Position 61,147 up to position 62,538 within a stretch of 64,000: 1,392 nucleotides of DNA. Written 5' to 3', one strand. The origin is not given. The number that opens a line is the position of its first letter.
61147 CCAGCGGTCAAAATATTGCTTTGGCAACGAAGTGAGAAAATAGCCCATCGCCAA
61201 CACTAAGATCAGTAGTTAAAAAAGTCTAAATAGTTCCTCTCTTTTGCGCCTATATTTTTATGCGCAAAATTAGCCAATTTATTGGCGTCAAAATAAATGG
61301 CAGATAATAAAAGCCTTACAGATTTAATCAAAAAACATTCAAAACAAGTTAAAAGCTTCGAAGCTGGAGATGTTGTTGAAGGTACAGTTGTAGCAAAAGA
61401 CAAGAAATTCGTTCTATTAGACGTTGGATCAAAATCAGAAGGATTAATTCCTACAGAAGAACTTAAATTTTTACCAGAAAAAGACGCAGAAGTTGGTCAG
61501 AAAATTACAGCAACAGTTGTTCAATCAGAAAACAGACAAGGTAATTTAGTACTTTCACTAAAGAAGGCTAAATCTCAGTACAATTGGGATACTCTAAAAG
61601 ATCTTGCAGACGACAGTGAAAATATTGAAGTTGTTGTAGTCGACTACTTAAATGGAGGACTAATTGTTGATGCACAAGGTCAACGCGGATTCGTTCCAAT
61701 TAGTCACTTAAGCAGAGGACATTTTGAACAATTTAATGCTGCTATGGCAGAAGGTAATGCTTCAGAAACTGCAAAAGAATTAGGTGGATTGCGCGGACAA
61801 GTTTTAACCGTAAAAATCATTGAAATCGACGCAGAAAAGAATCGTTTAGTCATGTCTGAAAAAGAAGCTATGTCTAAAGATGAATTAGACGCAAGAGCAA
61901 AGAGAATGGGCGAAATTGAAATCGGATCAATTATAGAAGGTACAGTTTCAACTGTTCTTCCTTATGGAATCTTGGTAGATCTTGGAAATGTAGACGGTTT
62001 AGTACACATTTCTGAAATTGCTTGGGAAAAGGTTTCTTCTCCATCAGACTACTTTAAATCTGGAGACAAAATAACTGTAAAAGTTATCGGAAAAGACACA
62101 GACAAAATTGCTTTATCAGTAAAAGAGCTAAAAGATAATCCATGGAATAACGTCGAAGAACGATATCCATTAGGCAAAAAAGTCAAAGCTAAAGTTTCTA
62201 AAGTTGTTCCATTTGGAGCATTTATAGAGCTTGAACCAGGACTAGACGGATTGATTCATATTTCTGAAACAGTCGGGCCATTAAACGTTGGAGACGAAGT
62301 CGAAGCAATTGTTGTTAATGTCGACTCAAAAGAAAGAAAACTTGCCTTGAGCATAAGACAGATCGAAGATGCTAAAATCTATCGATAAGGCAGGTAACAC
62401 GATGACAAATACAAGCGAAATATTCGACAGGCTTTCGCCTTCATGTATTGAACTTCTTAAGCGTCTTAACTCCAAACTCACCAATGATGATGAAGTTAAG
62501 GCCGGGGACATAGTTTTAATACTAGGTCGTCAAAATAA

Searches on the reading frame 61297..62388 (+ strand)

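Call 10: search_protein_families(library=pfam, proteins=[window:61297-62388:+])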
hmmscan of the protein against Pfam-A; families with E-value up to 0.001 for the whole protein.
window:61297-62388:+ (363 aa): 5 families
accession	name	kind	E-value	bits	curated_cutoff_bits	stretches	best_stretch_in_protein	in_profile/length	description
PF00575.29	S1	-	7.1e-47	158.1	22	4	207-276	2-74/74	S1 RNA binding domain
PF23459.1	S1_RRP5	-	6e-13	49.6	27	0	293-352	4-71/72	RRP5 S1 domain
PF13509.12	S1_2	-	5.8e-08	33.2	21.8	1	292-337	1-46/61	S1 domain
PF24685.1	OB_RRP5_4th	-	0.00012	22.5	31.5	0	226-266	27-71/92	RRP5 OB-fold domain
PF21543.3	CvfB_2nd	-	0.00033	20.9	27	0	294-354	15-75/76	Virulence regulatory factor CvfB, second domain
